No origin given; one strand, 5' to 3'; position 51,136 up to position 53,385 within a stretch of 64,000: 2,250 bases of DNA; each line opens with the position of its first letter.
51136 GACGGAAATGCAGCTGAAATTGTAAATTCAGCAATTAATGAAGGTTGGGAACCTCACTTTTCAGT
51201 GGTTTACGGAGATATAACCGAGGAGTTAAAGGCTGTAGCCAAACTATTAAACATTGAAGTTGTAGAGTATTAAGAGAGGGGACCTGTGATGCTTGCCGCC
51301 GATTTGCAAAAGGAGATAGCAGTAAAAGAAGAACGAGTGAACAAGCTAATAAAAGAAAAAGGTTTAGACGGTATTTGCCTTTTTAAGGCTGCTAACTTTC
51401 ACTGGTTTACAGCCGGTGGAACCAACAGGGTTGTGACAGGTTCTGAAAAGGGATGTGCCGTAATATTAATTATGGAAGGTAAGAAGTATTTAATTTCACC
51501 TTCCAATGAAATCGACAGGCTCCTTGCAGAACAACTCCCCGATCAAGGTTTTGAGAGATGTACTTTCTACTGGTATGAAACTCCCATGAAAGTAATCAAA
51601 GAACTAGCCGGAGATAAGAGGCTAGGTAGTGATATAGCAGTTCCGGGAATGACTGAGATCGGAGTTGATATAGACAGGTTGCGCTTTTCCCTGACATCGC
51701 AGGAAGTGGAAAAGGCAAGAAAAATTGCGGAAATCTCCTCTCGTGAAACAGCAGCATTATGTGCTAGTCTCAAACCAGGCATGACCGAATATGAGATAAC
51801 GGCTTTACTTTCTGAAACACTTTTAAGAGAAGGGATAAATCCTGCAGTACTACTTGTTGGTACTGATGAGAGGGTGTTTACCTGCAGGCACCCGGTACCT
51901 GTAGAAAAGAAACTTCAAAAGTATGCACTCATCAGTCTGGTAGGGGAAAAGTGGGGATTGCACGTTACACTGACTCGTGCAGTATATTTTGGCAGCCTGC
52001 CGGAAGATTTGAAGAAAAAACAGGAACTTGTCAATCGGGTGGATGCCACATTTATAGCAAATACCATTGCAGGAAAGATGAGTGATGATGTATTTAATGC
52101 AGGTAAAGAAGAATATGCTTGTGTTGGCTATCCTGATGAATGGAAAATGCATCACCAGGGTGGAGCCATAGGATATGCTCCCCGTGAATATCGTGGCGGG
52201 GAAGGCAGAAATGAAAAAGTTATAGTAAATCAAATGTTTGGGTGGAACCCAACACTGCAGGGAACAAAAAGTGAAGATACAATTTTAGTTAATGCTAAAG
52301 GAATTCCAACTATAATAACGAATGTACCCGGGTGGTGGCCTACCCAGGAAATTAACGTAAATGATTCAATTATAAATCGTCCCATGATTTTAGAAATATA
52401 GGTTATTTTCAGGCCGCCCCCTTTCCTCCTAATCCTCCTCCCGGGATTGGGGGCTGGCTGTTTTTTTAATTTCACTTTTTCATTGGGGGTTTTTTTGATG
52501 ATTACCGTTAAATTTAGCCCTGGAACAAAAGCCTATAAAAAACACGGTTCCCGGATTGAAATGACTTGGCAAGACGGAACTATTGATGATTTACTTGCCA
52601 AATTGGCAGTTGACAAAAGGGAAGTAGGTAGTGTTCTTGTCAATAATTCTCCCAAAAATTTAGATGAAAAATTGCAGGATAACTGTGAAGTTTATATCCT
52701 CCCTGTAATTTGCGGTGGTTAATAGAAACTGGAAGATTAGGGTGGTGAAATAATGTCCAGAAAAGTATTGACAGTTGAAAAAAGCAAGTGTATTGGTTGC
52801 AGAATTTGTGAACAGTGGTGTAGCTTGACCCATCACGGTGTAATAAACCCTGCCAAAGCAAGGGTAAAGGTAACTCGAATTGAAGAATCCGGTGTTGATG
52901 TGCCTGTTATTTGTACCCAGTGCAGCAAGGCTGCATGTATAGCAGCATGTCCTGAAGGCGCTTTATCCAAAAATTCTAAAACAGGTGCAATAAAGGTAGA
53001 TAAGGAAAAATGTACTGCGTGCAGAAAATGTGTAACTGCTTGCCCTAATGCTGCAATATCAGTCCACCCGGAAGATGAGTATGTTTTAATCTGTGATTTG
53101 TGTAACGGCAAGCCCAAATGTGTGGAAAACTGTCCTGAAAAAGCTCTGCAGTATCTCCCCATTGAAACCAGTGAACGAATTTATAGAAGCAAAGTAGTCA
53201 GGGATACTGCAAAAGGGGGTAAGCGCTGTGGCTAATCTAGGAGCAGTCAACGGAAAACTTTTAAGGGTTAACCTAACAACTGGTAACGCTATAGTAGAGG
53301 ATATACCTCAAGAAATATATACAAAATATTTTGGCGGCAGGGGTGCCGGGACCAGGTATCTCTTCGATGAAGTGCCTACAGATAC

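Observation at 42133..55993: Candidate undescribed sulfoquinovose / SQ-glycerol catabolic operon: sulfo-EMP-like logic built from non-canonical parts and ending in a tungsten AOR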

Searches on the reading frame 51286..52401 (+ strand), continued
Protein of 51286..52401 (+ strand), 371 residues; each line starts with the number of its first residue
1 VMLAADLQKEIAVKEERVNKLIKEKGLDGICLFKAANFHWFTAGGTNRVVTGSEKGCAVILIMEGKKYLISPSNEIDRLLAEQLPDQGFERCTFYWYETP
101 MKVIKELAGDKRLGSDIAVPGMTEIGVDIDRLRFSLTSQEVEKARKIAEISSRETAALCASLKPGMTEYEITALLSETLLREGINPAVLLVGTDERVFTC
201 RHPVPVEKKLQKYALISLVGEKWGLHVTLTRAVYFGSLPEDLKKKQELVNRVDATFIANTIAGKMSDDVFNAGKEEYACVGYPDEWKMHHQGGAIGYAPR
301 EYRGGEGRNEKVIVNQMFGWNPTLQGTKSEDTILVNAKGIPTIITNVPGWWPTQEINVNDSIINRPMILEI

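Call 74: fold_search(model_id=the predicted structure, library=pdb)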
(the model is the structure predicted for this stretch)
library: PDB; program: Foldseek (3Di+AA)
matches with E <= 10: 433; with E <= 0.001: 221
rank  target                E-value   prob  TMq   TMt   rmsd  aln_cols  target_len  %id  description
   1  4fkc                  4.7e-21  1.00  0.74  0.75   3.7       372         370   18  Recombinant prolidase from Thermococcus sibiricus (released 2012-11-07)
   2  3q6d_D                9.0e-21  1.00  0.73  0.76   3.9       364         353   21  Xaa-Pro dipeptidase from Bacillus anthracis. (released 2011-02-02)
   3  5cnx_A                1.5e-20  1.00  0.75  0.77   3.7       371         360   18  Crystal structure of Xaa-Pro aminopeptidase from Escherichia coli K12 (released 2016-07-20)
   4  7n02_A                2.0e-20  1.00  0.69  0.70   4.6       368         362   16  X-ray crystallographic structure model of Lactococcus lactis prolidase mutant D36S (released 2021-06-02)
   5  6xmr_A                2.2e-20  1.00  0.71  0.73   4.3       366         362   17  X-ray crystallographic structure model of Lactococcus lactis prolidase mutant H38S (released 2020-07-15)
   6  3q6d_A                2.8e-20  1.00  0.72  0.75   3.9       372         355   18  Xaa-Pro dipeptidase from Bacillus anthracis. (released 2011-02-02)
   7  3q6d_C                3.2e-20  1.00  0.73  0.76   4.1       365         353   19  Xaa-Pro dipeptidase from Bacillus anthracis. (released 2011-02-02)
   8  1wy2_A                3.4e-20  1.00  0.75  0.79   3.1       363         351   19  Crystal Structure of the Prolidase from Pyrococcus horikoshii OT3 (released 2005-02-22)
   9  1kp0_A                3.6e-20  1.00  0.75  0.70   3.9       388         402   15  The Crystal Structure Analysis of Creatine Amidinohydrolase from Actinobacillus (released 2002-07-31)
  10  4ege                  4.0e-20  1.00  0.76  0.76   3.8       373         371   19  Crystal Structure of Dipeptidase PepE from Mycobacterium ulcerans (released 2012-04-25)
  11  1wy2_B                7.4e-20  1.00  0.76  0.81   3.0       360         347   19  Crystal Structure of the Prolidase from Pyrococcus horikoshii OT3 (released 2005-02-22)
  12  2zsg_A                7.4e-20  1.00  0.73  0.76   3.5       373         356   21  Crystal structure of X-Pro aminopeptidase from Thermotoga maritima MSB8 (released 2008-10-14)
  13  5cdl                  8.3e-20  1.00  0.71  0.76   3.8       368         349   16  Proline dipeptidase from Deinococcus radiodurans (selenomethionine derivative) (released 2016-08-10)
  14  2zsg_B                9.4e-20  1.00  0.71  0.74   3.8       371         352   21  Crystal structure of X-Pro aminopeptidase from Thermotoga maritima MSB8 (released 2008-10-14)
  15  7yto_A                1.5e-19  1.00  0.76  0.70   3.8       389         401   14  The Crystal Structure Analysis of Creatine Amidinohydrolase from Alcaligenes sp. KS-85 (released 2023-08-23)
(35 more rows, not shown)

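Call 91: search_protein_families(library=ncbifam, proteins=[L003:6027-7328:+], max_evalue=0.00001)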
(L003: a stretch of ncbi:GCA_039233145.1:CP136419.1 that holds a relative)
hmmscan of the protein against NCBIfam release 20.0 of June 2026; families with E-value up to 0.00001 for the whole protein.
L003:6027-7328:+ (433 aa): 1 family
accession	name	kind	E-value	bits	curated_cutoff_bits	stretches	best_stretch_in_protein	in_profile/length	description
NF048012.1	SlpQosIsomSftI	equivalog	1e-94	317.8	700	1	2-430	9-440/443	sulfoquinovose isomerase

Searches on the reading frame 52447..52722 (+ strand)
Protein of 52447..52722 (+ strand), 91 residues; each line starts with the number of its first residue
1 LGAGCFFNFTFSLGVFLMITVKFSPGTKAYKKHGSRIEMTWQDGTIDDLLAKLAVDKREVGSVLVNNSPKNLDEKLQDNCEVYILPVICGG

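Call 3: search_protein_families(library=pfam, proteins=[window:52447-52722:+])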
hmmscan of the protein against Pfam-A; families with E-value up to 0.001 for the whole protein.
window:52447-52722:+ (91 aa): 2 families
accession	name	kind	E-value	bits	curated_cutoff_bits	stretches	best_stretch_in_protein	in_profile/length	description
PF02597.26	ThiS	-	2.9e-06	28.2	22.5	1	36-91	14-76/76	ThiS family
PF21965.2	SAMP2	-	0.0005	20.8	27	1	42-88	19-63/63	Small archaeal modifier protein 2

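Call 5: search_protein_families(library=ncbifam, proteins=[window:52447-52722:+], max_evalue=0.01)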
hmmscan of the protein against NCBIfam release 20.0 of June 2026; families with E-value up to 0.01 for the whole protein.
window:52447-52722:+ (91 aa): 2 families
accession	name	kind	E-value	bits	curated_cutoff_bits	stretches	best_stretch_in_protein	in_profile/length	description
NF041919.1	SAMP2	equivalog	0.00034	21.1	70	1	42-91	19-66/66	ubiquitin-like small modifier protein SAMP2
NF005028.0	PRK06437.1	equivalog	0.00047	20.3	85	1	37-91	15-67/67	hypothetical protein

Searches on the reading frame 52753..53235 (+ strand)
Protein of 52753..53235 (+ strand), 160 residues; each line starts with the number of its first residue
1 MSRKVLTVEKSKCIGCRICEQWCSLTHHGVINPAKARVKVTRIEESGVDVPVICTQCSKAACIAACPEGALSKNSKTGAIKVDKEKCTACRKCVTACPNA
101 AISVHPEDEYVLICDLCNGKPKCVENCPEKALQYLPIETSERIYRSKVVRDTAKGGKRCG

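Call 4: search_protein_families(library=pfam, proteins=[window:52753-53235:+])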
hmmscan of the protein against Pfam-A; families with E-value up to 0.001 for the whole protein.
window:52753-53235:+ (160 aa): 13 families
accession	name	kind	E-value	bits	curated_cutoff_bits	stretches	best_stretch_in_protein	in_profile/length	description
PF12838.12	Fer4_7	-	5.3e-15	56.1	27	3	54-100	2-51/52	4Fe-4S dicluster domain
PF12837.12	Fer4_6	-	2.7e-14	52.7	25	1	80-102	2-24/24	4Fe-4S binding domain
PF13187.11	Fer4_9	-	2.7e-12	47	27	3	54-102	2-52/52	4Fe-4S dicluster domain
PF13247.11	Fer4_11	-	6.2e-11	42.8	26.2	1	50-133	6-96/100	4Fe-4S dicluster domain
PF13237.11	Fer4_10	-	3.2e-10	40.2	25.5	1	50-98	5-53/53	4Fe-4S dicluster domain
PF12797.12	Fer4_2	-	7.5e-10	38.6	24.5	1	79-98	2-21/22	4Fe-4S binding domain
PF00037.32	Fer4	-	9.1e-10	38.4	21.1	1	80-103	1-24/24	4Fe-4S binding domain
PF14697.11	Fer4_21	-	2.1e-09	37.8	35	2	81-131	2-56/59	4Fe-4S dicluster domain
PF13484.11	Fer4_16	-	3.5e-08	34.5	30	0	86-105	1-20/66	4Fe-4S double cluster binding domain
PF12800.12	Fer4_4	-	1.1e-06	28.9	24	0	85-99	2-16/17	4Fe-4S binding domain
PF12798.12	Fer4_3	-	7.3e-05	23.8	27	0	54-70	1-15/15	4Fe-4S binding domain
PF25160.1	LdpA_Fe-S-bd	-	0.00037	20.7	27.6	0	56-104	4-45/49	LdpA Fe-S cluster-binding domain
PF13183.11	Fer4_8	-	0.0007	20.5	27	0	11-69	3-67/68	4Fe-4S dicluster domain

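Call 5: search_protein_families(library=ncbifam, proteins=[window:52753-53235:+], max_evalue=0.01)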
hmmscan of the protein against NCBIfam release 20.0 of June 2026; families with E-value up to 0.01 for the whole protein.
window:52753-53235:+ (160 aa): 80 families (the best 25 are shown)
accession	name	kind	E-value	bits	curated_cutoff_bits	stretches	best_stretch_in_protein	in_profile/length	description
NF045766.1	PhenlGlyoxDHPadI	equivalog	8.2e-27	94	700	1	4-145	5-143/443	NADH-dependent phenylglyoxylate dehydrogenase subunit beta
TIGR02951.1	DMSO_dmsB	equivalog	3.7e-20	72.6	214.1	1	51-140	61-156/161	DMSO/selenate family reductase complex B subunit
NF009408.0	PRK12769.1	equivalog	3.8e-20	71.6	1003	1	6-150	5-160/659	formate-dependent uric acid utilization protein AegA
NF009451.0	PRK12809.1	equivalog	4.1e-18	65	1154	1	4-148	3-150/639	formate-dependent uric acid utilization protein YgfT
NF007382.0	PRK09898.1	equivalog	5.4e-18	65.3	213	1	3-136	58-202/208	ferredoxin-like protein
NF007658.0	PRK10330.1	equivalog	3.3e-17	62.5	260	1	5-104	4-106/181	electron transport protein HydN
TIGR03149.1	cyt_nit_nrfC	equivalog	4.3e-16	59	377.6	1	8-141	43-188/225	cytochrome c nitrite reductase Fe-S protein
NF045797.1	DsrO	equivalog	5.6e-14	52.1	200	1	44-105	93-153/235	sulfate reduction electron transfer complex DsrMKJOP subunit DsrO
TIGR03478.1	DMSO_red_II_bet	subfamily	4e-13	49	480.7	2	50-103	127-180/321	DMSO reductase family type II enzyme, iron-sulfur subunit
NF042979.1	EthbenzDh_ebdB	equivalog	6.7e-13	48.2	740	2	53-117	152-216/354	ethylbenzene dehydrogenase subunit beta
NF038355.1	FDH3_beta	equivalog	2.1e-12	47.5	240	1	6-104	5-103/180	formate dehydrogenase FDH3 subunit beta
NF041715.1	arsenate_red_ArrB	equivalog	2.9e-12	46.6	450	1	7-105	6-107/233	arsenate respiratory reductase iron-sulfur subunit ArrB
NF008134.0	PRK10882.1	equivalog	4.7e-12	45.6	263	1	53-134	112-205/329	hydrogenase 2 operon protein HybA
TIGR01660.1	narH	equivalog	9.5e-12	44.1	524.05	2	48-104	177-233/492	nitrate reductase subunit beta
NF045715.1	sulf_resp_HmcB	equivalog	4.2e-11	42.5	420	1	50-146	103-207/307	sulfate respiration complex iron-sulfur protein HmcB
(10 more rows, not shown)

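Call 57: search_solved_structures(query=window:52753-53235:+, max_evalue=1e-8)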
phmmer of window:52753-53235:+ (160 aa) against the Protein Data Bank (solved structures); distinct sequences matched with E-value up to 1e-8: 19.
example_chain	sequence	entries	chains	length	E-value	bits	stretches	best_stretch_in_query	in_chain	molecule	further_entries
9mqx_E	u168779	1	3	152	6e-35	123.6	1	3-139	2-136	Fe-S-cluster-containing hydrogenase subunit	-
6x6u_B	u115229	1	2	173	7.8e-33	116.8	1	7-145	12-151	Oxidoreductase, Fe-S subunit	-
6x1o_B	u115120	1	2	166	1.3e-32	116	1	8-145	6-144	Oxidoreductase, Fe-S subunit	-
8c0z_C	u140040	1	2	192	1.4e-31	112.7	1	4-138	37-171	Iron-sulfur cluster-binding protein potential subunit of aldehyde oxidoreductase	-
9sw6_G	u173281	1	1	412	1.3e-22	83.5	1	80-134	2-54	Polyferredoxin protein MvhB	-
2vpw_B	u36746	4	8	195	3e-13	53.1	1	2-139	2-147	NRFC PROTEIN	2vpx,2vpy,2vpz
7qv7_A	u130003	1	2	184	3e-13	53.1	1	5-108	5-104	Hydrogen dependent carbon dioxide reductase subunit HycB3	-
2ivf_B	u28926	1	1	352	4.4e-13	52.6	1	53-121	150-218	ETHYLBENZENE DEHYDROGENASE BETA-SUBUNIT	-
7qv7_B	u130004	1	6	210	1.2e-12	51.1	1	8-109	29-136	Hydrogen dependent carbon dioxide reductase subunit HycB4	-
7z0s_B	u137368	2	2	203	1.3e-12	51.1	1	7-103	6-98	Formate hydrogenlyase subunit 2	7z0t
6cz7_B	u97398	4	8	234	2.9e-11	46.6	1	6-105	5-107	4Fe-4S ferredoxin, iron-sulfur binding domain protein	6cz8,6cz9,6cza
9sw6_H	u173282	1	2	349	4.7e-11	46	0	6-104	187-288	Tungsten formylmethanofuran dehydrogenase, subunit F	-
4z3w_E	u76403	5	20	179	5.6e-11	45.7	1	4-139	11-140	Iron-sulfur cluster-binding oxidoreductase, putative benzoyl-CoA reductase electron transf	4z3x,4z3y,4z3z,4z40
1q16_B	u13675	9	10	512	1.1e-10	44.8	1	50-108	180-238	Respiratory nitrate reductase 1 beta chain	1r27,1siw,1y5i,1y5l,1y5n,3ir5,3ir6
5t5i_F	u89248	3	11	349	2.6e-10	43.6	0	6-104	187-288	Tungsten formylmethanofuran dehydrogenase subunit fwdF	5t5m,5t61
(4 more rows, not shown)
